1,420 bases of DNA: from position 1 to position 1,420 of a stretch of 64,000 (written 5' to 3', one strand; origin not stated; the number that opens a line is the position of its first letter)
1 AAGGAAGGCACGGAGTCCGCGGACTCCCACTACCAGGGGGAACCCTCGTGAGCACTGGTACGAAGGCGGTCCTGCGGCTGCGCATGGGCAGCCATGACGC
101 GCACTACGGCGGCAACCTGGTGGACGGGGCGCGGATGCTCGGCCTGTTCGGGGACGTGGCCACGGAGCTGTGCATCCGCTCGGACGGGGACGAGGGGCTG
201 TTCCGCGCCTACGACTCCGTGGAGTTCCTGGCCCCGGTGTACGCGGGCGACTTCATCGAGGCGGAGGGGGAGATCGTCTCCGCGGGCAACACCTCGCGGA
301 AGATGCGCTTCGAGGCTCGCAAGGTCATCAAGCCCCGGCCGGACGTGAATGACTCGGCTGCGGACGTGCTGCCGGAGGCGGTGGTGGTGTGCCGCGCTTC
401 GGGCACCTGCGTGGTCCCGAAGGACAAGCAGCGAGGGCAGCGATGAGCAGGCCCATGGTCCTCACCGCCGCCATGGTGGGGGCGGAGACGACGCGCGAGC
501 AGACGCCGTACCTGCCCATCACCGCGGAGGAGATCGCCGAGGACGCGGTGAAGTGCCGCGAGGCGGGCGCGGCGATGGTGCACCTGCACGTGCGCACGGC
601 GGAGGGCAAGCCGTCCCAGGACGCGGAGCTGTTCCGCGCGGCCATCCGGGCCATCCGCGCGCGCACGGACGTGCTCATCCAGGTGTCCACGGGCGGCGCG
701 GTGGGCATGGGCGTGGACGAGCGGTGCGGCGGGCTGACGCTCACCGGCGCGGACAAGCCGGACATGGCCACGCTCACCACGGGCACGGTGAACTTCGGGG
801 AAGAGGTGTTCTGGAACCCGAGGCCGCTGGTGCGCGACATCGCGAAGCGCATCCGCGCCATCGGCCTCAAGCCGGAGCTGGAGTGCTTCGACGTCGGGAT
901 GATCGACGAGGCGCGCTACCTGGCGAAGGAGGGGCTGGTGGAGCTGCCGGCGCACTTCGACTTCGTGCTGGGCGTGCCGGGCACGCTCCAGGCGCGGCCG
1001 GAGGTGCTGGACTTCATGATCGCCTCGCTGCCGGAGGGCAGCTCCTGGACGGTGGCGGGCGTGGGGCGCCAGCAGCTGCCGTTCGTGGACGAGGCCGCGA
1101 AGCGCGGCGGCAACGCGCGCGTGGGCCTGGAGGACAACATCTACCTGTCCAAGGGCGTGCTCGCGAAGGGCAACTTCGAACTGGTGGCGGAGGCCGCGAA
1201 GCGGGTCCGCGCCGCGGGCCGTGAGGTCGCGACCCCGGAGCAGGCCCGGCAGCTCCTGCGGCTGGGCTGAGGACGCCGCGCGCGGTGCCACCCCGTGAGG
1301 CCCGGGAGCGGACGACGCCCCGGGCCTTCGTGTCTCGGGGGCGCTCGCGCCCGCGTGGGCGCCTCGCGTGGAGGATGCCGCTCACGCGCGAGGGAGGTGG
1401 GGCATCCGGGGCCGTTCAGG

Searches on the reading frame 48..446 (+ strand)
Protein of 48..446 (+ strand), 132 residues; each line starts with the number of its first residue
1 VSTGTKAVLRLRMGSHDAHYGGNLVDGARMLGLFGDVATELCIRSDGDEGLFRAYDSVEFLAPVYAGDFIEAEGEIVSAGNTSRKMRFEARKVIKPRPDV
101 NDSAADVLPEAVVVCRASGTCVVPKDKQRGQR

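Call 5: search_protein_families(library=pfam, proteins=[window:48-446:+])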
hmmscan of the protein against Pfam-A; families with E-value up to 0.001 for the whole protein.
window:48-446:+ (132 aa): 1 family
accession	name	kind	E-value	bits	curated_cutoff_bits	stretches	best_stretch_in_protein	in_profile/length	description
PF03061.28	4HBT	-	3.8e-06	27.6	20.6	1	27-91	6-71/79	Thioesterase superfamily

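Call 11: search_protein_families(library=ncbifam, proteins=[window:48-446:+], max_evalue=0.00001)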
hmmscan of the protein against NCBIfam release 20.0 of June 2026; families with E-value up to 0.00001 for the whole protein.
window:48-446:+ (132 aa): 2 families
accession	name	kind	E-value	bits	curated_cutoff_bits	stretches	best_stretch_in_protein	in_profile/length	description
NF052389.1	Lys_KAL_CLE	exception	7.4e-62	209.5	725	1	4-131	2-131/440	bifunctional 3-aminobutyryl-CoA ammonia lyase/3-keto-5-aminohexanoate cleavage enzyme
NF052388.1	Lys_ferment_KAL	equivalog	4.5e-59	198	160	1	6-124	2-120/120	3-aminobutyryl-CoA ammonia lyase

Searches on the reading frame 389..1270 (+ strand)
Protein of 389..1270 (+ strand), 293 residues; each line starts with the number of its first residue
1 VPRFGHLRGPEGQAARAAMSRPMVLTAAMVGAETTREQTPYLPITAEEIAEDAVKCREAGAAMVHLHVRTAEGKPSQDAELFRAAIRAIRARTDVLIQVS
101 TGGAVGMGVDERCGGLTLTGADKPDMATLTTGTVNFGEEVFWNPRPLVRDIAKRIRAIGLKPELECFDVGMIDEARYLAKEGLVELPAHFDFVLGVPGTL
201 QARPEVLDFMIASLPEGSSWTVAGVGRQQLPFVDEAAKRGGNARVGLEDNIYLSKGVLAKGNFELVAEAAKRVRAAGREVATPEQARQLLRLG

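Call 5: search_protein_families(library=pfam, proteins=[window:389-1270:+])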
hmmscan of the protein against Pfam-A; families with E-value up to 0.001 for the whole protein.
window:389-1270:+ (293 aa): 1 family
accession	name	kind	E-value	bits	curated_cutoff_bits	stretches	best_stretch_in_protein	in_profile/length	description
PF05853.18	BKACE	-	1.4e-98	330.1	24.8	1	23-292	2-274/274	beta-keto acid cleavage enzyme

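Call 11: search_protein_families(library=ncbifam, proteins=[window:389-1270:+], max_evalue=0.00001)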
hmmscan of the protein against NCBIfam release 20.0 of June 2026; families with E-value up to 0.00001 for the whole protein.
window:389-1270:+ (293 aa): 4 families
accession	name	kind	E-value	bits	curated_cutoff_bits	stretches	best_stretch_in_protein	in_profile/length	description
NF052387.1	Lys_ferment_KCE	equivalog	5.8e-116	386.5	382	1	23-292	2-267/267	3-keto-5-aminohexanoate cleavage enzyme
NF052389.1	Lys_KAL_CLE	exception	2.4e-110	369.3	725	1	19-291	168-435/440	bifunctional 3-aminobutyryl-CoA ammonia lyase/3-keto-5-aminohexanoate cleavage enzyme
NF053568.1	3OXCoAcCUPNH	equivalog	4.2e-71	239.4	350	1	21-292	2-272/274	3-oxoadipate:acetyl-CoA acetyltransferase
NF053538.1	DixhxACActTsKce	equivalog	2.9e-63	213.8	430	2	139-292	145-302/310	3,5-dioxohexanoate:acetyl-CoA acetone transferase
